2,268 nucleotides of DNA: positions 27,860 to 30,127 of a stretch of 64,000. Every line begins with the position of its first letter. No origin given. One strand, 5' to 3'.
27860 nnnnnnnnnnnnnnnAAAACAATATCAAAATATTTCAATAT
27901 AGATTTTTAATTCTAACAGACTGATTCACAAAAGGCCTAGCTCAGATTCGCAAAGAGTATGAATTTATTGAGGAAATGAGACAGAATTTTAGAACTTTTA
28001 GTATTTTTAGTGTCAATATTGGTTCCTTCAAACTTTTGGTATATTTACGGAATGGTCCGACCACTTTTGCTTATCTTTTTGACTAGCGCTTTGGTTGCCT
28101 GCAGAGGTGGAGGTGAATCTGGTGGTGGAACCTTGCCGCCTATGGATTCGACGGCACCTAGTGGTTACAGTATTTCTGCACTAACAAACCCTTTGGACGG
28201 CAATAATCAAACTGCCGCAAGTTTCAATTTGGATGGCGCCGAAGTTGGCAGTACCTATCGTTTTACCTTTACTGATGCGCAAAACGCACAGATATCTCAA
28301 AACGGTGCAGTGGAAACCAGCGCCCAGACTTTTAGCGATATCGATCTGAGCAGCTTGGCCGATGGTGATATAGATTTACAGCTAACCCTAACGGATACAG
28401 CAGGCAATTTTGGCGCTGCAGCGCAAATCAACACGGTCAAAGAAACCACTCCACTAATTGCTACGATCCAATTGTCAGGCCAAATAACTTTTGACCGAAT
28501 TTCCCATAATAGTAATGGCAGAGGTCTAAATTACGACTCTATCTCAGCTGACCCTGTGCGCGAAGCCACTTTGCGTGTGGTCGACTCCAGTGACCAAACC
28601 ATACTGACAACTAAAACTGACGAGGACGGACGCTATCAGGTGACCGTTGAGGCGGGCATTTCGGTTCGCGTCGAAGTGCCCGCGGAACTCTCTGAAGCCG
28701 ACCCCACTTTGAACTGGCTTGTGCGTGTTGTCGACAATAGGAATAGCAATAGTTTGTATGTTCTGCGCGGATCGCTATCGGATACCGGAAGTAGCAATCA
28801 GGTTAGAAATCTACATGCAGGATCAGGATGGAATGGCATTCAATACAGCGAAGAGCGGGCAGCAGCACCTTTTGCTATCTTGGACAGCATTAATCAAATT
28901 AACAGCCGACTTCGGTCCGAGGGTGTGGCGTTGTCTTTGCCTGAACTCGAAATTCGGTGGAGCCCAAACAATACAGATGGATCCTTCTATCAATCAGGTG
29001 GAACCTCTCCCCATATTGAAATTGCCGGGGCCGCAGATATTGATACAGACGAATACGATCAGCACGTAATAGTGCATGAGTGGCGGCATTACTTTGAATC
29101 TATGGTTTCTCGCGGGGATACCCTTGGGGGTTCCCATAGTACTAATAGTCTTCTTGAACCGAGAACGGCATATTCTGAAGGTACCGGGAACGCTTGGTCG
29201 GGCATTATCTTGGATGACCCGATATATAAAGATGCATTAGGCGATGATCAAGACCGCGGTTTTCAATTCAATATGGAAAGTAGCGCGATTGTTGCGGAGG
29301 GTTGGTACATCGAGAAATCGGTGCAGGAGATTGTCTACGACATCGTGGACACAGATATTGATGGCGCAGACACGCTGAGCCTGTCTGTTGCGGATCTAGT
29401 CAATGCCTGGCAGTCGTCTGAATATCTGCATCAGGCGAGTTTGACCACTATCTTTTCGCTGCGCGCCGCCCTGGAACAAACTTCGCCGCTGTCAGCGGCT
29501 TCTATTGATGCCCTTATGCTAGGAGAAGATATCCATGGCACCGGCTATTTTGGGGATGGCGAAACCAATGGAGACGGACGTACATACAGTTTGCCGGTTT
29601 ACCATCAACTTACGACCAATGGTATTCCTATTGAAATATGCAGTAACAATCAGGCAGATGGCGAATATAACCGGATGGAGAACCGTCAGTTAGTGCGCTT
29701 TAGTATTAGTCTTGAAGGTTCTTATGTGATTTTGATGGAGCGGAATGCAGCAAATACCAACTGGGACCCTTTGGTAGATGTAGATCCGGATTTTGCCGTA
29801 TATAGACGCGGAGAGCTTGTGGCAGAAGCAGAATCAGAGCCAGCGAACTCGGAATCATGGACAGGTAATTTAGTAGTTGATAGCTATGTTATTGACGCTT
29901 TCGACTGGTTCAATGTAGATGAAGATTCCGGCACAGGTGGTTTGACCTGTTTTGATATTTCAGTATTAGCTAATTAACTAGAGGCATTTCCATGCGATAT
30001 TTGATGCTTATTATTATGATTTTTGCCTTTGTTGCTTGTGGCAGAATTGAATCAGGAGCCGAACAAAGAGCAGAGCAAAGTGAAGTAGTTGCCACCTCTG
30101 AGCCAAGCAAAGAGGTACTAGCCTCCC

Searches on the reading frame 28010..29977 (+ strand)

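Call 79: search_protein_families(library=pfam, proteins=[window:28010-29977:+], max_evalue=0.1)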
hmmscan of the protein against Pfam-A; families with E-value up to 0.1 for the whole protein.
window:28010-29977:+ (655 aa): 6 families
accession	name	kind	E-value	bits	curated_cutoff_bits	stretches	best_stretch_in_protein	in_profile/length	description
PF13620.12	CarboxypepD_reg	-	0.0001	23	32.3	1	179-221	10-54/82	Carboxypeptidase regulatory-like domain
PF11974.14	bMG3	-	0.00021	21.6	34.9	1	179-212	24-57/103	Bacterial alpha-2-macroglobulin MG3 domain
PF17936.7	Big_6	-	0.0013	19.3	27.6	0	185-215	24-54/83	Bacterial Ig domain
PF17210.9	SdrD_B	-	0.0064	17.1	29.7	1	167-226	10-69/112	SdrD B-like domain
PF01060.29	TTR-52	-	0.01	16.9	24.9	0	182-214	10-46/79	Transthyretin-like family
PF19077.6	Big_13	-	0.011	16.6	27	0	67-138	26-94/102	Bacterial Ig-like domain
